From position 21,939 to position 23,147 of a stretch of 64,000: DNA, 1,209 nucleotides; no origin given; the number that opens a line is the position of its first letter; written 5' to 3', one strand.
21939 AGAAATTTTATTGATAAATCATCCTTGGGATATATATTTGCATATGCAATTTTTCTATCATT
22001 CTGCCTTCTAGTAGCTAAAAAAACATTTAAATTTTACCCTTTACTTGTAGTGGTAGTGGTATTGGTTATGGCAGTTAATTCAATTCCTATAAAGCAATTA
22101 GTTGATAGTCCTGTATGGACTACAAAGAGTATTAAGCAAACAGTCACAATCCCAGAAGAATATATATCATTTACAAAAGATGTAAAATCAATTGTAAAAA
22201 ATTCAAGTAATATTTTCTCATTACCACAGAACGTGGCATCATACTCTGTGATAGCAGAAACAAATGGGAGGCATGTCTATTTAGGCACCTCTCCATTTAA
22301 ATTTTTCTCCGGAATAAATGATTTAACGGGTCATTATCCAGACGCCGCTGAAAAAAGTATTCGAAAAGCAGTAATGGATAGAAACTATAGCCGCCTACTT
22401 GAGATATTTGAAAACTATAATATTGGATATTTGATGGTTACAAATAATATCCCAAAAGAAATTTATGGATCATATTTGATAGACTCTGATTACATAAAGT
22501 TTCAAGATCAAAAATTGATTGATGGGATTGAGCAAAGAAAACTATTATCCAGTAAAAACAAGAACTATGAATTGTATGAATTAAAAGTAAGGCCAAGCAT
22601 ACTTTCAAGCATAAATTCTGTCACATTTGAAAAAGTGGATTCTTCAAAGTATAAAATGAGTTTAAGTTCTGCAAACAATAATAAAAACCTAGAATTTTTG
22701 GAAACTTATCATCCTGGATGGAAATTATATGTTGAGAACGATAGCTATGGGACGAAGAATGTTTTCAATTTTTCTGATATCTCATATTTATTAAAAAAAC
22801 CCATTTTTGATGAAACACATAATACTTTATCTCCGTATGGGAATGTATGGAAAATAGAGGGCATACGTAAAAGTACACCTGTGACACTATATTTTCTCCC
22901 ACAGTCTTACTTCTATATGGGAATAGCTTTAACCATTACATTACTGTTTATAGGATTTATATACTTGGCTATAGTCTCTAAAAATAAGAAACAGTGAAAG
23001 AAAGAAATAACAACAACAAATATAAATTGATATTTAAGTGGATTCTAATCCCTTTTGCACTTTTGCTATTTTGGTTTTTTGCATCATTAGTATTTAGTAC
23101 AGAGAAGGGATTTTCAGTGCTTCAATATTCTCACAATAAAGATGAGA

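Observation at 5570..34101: Three paralogous YfhO-like GT-C proteins sharing a C-terminal Y-x-P/R-G/F-W motif and terminal TM anchor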

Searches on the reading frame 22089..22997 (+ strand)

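Call 60: search_protein_families(library=pfam, proteins=[window:22089-22997:+], max_evalue=10)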
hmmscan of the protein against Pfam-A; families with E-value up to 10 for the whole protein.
window:22089-22997:+ (302 aa): 2 families
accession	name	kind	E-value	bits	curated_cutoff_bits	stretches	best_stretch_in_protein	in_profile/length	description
PF09138.17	Urm1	-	0.069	14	21.8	1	138-210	31-96/96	Urm1 (Ubiquitin related modifier)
PF03622.19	IBV_3B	-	0.12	12.8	27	1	225-257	19-51/63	IBV 3B protein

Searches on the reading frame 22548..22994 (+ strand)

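Call 60: search_protein_families(library=pfam, proteins=[window:22548-22994:+], max_evalue=10)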
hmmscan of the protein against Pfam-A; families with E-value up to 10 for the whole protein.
seq(149 aa): 1 family
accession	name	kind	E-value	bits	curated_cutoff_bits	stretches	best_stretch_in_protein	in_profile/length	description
PF03622.19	IBV_3B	-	0.051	14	27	1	72-104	19-51/63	IBV 3B protein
